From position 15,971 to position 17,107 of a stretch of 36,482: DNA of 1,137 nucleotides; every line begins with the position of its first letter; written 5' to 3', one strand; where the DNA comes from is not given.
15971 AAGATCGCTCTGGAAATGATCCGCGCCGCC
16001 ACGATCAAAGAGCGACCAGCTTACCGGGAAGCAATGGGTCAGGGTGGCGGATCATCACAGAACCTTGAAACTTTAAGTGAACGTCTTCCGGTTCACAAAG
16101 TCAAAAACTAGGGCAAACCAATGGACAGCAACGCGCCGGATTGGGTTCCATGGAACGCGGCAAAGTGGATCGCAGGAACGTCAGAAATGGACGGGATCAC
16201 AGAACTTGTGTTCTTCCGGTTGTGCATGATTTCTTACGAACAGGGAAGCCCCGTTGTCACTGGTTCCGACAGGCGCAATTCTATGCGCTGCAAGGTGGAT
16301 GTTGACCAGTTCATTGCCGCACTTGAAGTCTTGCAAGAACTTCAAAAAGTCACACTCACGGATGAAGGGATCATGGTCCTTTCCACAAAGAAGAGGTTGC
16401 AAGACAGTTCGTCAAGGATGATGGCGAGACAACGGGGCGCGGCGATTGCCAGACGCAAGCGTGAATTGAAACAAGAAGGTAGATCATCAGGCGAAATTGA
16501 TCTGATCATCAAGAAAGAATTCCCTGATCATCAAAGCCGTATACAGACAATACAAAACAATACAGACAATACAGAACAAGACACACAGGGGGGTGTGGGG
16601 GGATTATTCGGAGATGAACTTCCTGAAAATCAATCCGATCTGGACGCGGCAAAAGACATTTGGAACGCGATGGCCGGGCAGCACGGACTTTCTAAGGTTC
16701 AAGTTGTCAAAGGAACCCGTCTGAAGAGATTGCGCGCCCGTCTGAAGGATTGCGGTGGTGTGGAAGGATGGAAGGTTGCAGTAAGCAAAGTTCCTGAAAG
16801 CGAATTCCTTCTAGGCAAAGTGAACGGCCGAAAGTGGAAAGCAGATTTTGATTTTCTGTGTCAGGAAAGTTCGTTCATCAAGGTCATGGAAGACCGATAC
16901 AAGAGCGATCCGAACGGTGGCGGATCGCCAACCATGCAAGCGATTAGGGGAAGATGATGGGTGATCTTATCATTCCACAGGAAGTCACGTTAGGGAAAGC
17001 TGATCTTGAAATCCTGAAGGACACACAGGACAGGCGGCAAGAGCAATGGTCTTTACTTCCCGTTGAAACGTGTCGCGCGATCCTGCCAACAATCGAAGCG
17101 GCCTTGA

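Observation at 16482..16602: The same composite element embedded inside the DUF1376 replication gene, with the motif kept in three different codon phases (a lambda-O-like origin inside the initiator gene?)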

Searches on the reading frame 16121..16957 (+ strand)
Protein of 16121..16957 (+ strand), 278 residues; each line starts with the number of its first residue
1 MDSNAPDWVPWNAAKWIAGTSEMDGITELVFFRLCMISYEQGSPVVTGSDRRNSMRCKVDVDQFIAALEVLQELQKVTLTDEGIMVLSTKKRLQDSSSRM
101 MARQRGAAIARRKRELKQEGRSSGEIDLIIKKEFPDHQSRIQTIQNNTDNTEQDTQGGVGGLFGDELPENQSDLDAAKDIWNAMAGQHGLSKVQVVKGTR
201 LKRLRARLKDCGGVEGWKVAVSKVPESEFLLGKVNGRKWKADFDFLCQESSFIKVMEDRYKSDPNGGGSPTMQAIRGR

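Call 8: search_protein_families(library=pfam, proteins=[window:16121-16957:+], max_evalue=0.01)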
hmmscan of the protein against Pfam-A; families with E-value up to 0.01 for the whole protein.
window:16121-16957:+ (278 aa): 1 family
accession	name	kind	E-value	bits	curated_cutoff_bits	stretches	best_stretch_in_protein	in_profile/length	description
PF07120.17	DUF1376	-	0.0079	17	30.1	0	8-84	2-76/86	Protein of unknown function (DUF1376)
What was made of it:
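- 16121..16957 (+): Replication initiator gene (278 aa). It has an N-terminal winged-helix-like domain (distant DUF1376), a long helix, a disordered linker and a C-terminal O-like/DnaD-like domain. Pfam DUF1376 is sub-threshold (call 8).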

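Call 10: search_protein_families(library=phrogs, proteins=[window:16121-16957:+], max_evalue=0.001)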
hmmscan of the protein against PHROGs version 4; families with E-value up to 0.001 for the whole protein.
window:16121-16957:+ (278 aa): 8 families
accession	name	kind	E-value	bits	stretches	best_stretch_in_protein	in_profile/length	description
phrog_10469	-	DNA, RNA and nucleotide metabolism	6.2e-20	72.7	1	30-267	37-279/305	DnaD-like helicase loader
phrog_345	-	DNA, RNA and nucleotide metabolism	2.7e-16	61.1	1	68-264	91-293/297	replication initiation O-like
phrog_19658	-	DNA, RNA and nucleotide metabolism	2.9e-12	47.7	1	170-263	161-252/283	replication initiation protein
phrog_5810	-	DNA, RNA and nucleotide metabolism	1e-08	36.1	1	141-260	139-266/268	replication initiation protein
phrog_9327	-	DNA, RNA and nucleotide metabolism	1.9e-08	35.2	1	7-154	5-157/276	primosomal protein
phrog_21472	-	unknown function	0.00016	22.4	0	214-261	246-292/299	-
phrog_3992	-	DNA, RNA and nucleotide metabolism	0.00063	20.4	0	3-142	2-121/345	primosomal protein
phrog_22470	-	DNA, RNA and nucleotide metabolism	0.00077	19.4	1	190-261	261-339/340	replication protein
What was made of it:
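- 16121..16957 (+): PHROG hits to a DnaD-like helicase loader (6e-20) and to O-like replication initiation (3e-16) (call 10).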

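Call 15: find_related_loci(query=window:16121-16957:+, collection=viral_contigs, flank=3000)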
Query window:16121-16957:+ (278 aa) in viral_contigs; peptide patterns used: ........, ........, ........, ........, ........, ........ (x = any residue, [..] = any of these).
14 stretches matched a pattern; 11 encode a relative of the query (tblastn E <= 1e-3); 11 distinct loci.
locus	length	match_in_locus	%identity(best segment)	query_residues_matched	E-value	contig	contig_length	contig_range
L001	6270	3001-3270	53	180-269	5e-19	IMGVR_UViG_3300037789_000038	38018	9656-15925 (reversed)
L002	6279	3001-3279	43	168-260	2e-17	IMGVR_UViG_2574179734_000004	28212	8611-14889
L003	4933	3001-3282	40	181-271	1e-14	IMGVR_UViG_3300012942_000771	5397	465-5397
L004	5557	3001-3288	34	179-278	2e-10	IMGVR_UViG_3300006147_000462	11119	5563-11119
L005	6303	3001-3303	34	158-262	1e-9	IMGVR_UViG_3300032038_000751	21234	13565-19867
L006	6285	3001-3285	33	165-263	3e-9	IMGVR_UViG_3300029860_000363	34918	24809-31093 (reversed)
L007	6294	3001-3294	32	165-266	3e-7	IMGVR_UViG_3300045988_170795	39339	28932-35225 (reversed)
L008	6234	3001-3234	34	179-260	7e-7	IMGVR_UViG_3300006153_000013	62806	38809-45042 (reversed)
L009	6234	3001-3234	34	179-260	7e-7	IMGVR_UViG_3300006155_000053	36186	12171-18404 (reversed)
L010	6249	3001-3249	32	180-266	3e-6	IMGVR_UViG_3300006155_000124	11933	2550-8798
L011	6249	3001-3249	32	180-266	3e-6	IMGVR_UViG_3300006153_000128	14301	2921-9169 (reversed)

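Call 19: find_homologous_proteins(query=window:16121-16957:+)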
Query window:16121-16957:+ (278 aa): 25 proteins with E <= 0.001 among 725 candidates.
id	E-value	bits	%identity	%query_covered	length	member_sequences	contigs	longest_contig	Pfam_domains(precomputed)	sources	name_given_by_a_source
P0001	8.8e-165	565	100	92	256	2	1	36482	-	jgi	-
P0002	9.0e-82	293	51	99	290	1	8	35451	-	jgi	-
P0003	2.3e-80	288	53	98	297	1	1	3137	-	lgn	-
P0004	3.0e-80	288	52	99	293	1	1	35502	-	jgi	jgi:hypothetical protein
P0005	3.5e-80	287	48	98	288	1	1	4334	-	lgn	-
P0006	5.2e-80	287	50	98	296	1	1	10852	-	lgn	-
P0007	1.8e-78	282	50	99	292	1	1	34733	-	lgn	-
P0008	3.2e-77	278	52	92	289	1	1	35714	-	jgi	jgi:hypothetical protein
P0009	6.2e-77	277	49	96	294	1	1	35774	-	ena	-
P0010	6.3e-77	277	51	92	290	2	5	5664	-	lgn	-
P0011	1.0e-76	276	53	94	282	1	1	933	-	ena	-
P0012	7.5e-73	263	50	96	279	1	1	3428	-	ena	-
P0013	1.2e-71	260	48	96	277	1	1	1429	-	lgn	-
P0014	3.9e-54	202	42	100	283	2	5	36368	-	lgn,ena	-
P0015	1.5e-30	125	34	91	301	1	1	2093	-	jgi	-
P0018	1.1e-20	92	49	40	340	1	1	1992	PF07120.18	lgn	-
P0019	2.9e-17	81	41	43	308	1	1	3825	PF07120.18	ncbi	-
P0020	5.2e-17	80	54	29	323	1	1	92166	PF07120.18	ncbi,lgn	-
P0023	1.0e-11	63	41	36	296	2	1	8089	PF07120.18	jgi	jgi:uncharacterized protein YdaU (DUF1376 family)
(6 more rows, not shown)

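Call 22: find_encoding_contigs(protein=P0002, flank=10000, max_places=2)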
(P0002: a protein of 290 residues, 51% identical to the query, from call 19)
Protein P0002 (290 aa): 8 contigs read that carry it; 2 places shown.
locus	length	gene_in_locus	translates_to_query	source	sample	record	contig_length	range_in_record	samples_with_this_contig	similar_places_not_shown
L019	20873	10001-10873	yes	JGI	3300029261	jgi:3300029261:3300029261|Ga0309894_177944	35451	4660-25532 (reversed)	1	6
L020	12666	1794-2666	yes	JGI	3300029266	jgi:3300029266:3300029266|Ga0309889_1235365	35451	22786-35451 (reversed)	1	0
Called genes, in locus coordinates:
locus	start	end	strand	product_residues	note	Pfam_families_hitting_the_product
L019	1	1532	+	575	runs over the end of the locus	-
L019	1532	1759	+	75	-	-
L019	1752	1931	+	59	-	-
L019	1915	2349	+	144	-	-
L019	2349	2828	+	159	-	-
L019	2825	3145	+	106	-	-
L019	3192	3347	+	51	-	-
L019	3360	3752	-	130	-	PF19800:DUF6283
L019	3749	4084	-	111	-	-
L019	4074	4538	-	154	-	PF01726:LexA_DNA_bind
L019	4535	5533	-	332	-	PF13479:AAA_24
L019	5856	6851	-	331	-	PF12684:DUF3799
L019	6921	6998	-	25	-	-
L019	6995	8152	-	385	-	-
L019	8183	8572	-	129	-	-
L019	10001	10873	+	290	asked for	-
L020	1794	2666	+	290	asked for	-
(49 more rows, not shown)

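Call 23: find_encoding_contigs(protein=P0004, flank=10000, max_places=1)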
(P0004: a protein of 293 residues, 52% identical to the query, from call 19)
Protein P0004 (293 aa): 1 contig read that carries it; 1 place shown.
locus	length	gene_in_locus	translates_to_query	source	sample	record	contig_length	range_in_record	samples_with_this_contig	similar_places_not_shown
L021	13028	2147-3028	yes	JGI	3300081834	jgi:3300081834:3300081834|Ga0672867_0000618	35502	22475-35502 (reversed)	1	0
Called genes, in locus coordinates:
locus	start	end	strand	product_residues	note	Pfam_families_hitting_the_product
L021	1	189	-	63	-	?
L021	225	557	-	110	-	-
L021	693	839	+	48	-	PF03869:Arc (weak), PF07878:RHH_5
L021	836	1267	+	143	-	PF06356:DUF1064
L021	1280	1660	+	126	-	-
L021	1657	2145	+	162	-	-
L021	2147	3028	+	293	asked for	-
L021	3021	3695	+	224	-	-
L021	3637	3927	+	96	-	-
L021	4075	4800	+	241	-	-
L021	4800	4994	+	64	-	-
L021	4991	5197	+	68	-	-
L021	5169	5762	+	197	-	-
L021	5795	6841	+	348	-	-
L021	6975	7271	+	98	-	-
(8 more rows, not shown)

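Call 28: find_related_loci(query=A3, collection=metagenome_contigs, flank=10000)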
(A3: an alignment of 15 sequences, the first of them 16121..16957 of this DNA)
Query A3 (278 aa) in metagenome_contigs; peptide patterns used: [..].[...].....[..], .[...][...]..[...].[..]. (x = any residue, [..] = any of these).
126 stretches matched a pattern; 5 encode a relative of the query (tblastn E <= 1e-3); 5 distinct loci.
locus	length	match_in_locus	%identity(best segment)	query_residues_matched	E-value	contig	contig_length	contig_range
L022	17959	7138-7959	52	6-276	2e-89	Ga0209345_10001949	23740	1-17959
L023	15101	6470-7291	52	6-276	2e-89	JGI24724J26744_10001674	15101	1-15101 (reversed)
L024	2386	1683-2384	49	1-229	3e-62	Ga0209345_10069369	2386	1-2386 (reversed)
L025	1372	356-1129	42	1-260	2e-62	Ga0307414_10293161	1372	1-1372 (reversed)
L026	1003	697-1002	43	1-102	1e-24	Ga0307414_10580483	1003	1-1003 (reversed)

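Call 29: find_related_loci(query=A3, collection=genome_contigs, flank=10000)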
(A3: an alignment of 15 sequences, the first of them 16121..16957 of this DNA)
Query A3 (278 aa) in genome_contigs; peptide patterns used: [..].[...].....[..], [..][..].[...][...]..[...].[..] (x = any residue, [..] = any of these).
59 stretches matched a pattern; 1 encode a relative of the query (tblastn E <= 1e-3); 1 distinct loci.
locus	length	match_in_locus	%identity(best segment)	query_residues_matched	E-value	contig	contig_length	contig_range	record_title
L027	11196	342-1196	52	2-277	1e-80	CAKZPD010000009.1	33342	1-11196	MAG TPA_asm: uncultured Sulfitobacter sp. isolate ERR2094171_bin.31_CONCOCT_v1.1_MAG genome assembly, contig: ERZ650152.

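Call 30: find_encoding_contigs(protein=P0007, flank=10000, max_places=1)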
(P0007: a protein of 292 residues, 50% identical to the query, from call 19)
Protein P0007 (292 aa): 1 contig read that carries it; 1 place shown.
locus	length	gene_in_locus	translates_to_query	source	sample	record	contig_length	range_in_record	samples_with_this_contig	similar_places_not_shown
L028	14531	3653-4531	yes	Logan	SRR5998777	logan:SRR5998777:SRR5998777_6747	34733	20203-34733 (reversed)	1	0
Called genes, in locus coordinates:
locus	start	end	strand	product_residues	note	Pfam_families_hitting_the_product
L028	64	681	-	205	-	-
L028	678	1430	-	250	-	PF09588:YqaJ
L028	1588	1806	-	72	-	-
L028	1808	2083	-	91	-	-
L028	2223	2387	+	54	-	PF11903:ParD_like (weak)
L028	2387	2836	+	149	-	PF06356:DUF1064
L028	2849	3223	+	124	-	PF10073:GapR_DNA-bd (weak)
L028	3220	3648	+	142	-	-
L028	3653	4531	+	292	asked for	-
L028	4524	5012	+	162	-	-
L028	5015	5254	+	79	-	-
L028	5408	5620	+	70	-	-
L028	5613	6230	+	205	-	-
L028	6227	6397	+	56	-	-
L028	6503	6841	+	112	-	-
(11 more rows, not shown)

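Call 31: find_encoding_contigs(protein=P0008, flank=10000, max_places=1)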
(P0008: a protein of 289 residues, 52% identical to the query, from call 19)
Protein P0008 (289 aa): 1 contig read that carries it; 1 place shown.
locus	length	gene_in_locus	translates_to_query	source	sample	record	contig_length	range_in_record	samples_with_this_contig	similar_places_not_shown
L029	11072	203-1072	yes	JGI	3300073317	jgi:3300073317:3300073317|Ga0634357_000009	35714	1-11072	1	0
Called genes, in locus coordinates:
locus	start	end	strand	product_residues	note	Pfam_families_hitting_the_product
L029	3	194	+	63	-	?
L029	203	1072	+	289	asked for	-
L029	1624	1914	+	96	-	-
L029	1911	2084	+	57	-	-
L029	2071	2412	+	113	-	-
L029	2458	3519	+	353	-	PF00145:DNA_methylase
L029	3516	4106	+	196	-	-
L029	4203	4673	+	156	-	-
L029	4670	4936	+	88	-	-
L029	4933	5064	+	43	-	-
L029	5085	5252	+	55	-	-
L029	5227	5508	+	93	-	-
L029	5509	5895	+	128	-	-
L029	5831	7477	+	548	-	-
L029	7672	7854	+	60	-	-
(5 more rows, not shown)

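Call 32: find_encoding_contigs(protein=P0009, flank=10000, max_places=1)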
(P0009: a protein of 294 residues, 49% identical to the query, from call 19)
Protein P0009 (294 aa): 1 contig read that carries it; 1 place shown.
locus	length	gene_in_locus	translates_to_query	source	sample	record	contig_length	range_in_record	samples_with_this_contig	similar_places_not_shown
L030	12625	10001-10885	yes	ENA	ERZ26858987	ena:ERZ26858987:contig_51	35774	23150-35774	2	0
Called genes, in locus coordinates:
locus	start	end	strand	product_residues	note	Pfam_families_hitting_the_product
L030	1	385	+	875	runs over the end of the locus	-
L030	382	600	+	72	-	-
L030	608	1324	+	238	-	PF01471:PG_binding_1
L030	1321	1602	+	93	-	-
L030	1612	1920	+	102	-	-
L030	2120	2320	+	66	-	PF10779:XhlA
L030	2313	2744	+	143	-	-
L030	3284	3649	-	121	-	-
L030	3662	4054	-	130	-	-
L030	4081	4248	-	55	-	-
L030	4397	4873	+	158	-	-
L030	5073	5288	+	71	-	-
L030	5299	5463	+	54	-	-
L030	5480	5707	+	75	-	-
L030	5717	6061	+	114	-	-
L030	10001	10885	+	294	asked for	-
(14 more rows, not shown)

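Call 33: find_encoding_contigs(protein=P0014, flank=10000, max_places=1)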
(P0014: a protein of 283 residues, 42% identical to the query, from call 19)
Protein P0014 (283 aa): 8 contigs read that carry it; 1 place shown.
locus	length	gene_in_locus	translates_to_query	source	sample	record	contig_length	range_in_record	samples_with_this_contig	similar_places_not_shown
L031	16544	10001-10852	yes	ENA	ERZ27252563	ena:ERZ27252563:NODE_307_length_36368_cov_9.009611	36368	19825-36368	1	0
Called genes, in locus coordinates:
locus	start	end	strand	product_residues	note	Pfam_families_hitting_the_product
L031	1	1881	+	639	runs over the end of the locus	PF05048:NosD (faint), PF13229:Beta_helix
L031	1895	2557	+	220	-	PF18013:Phage_lysozyme2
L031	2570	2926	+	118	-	-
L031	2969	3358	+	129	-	-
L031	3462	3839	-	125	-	PF01726:LexA_DNA_bind, PF12802:MarR_2 (weak), PF12840:HTH_20 (weak), PF13545:HTH_Crp_2 (weak), PF09339:HTH_IclR (weak), PF01047:MarR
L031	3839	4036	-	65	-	-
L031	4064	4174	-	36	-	-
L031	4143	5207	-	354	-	-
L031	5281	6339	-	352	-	PF12684:DUF3799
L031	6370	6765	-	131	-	PF05443:ROS_MUCR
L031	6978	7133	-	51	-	-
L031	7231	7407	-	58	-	-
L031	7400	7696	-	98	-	-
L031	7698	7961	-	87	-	-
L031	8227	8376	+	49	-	-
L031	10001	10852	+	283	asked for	-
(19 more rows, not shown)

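Call 37: search_dna_similar(query=window:16121-16957:+, collection=phages, mode=protein, max_rows=25)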
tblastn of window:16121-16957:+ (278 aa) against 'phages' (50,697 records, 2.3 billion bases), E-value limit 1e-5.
Records with a match: 3; places in all: 3; records where one place covers at least 80% of the query: 0.
Best place of each record, by identity: <60% 3.
By first word of the organism name: Clostridium 2; Roseburia 1.
By host as written in the record: Clostridium perfringens 5147-97 2; - 1.
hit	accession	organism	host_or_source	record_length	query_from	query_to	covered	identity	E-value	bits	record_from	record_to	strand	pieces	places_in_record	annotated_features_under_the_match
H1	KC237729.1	Clostridium phage vB_CpeS-CP51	Clostridium perfringens 5147-97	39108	181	267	31%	40.9%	4e-7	57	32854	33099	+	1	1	hypothetical protein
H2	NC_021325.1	Clostridium phage vB_CpeS-CP51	Clostridium perfringens 5147-97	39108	181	267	31%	40.9%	4e-7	57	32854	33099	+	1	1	DnaD-like helicase loader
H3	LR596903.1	Roseburia phage Shimadzu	-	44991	190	270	29%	34.9%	5e-7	57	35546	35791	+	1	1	orf46: Replication initiation protein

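Call 50: predict_structure(alignment_id=A3)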
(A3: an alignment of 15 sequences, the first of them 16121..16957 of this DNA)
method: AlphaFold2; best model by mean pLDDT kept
length: 278 residues; sequences in the alignment: 15
mean_pLDDT: 79.3   pTM: 0.43
mean pLDDT of the five models: 79.3, 79.3, 78.2, 78.1, 77.0
residues with pLDDT >= 90: 150; 70-90: 64; 50-70: 21; < 50: 43
segments of 3 or more residues with pLDDT < 50: 1-3, 139-168, 265-271
pLDDT, mean of each block of 10 residues (from residue 1): 52 71 87 91 91 95 96 93 92 80 85 94 92 70 29 28 39 91 96 92 93 93 93 87 95 89 52 50
secondary structure, 60 per line:
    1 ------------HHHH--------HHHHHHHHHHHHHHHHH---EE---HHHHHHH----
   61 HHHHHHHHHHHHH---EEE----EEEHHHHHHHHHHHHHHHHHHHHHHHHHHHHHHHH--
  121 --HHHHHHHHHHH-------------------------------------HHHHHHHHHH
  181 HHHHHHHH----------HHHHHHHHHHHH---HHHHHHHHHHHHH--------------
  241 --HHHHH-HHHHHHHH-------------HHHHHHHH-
elements in order: H13-16 H25-41 H50-56 H61-73 E77-79 E84-86 H87-118 H123-133 H171-188 H199-210 H214-226 H243-247 H249-256 H270-277
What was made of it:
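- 16121..16957 (+): AF2 model: residues 1-86 form the N-terminal domain, 139-168 are disordered, 171-256 form the C-terminal domain (call 50).
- The tract and G block encode a disordered linker (pLDDT below 50) that can tolerate DNA-imposed sequence (call 50). Box 1 lies in a confidently modelled short helix (residues 123-133; call 50), so part of the conservation of 'DLII' may also act at the protein level. Box 1 falls in a predicted helix with high confidence (call 50).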

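Call 52: search_solved_structures(query=A3, max_evalue=1)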
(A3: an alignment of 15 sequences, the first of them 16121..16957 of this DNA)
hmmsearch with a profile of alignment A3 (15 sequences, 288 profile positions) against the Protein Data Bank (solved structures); distinct sequences matched with E-value up to 1: 0.
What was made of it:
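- On SPP1-type dual origin (oriL in the gene, oriR in the late region): The profile search of PDB sequences found nothing (call 52).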
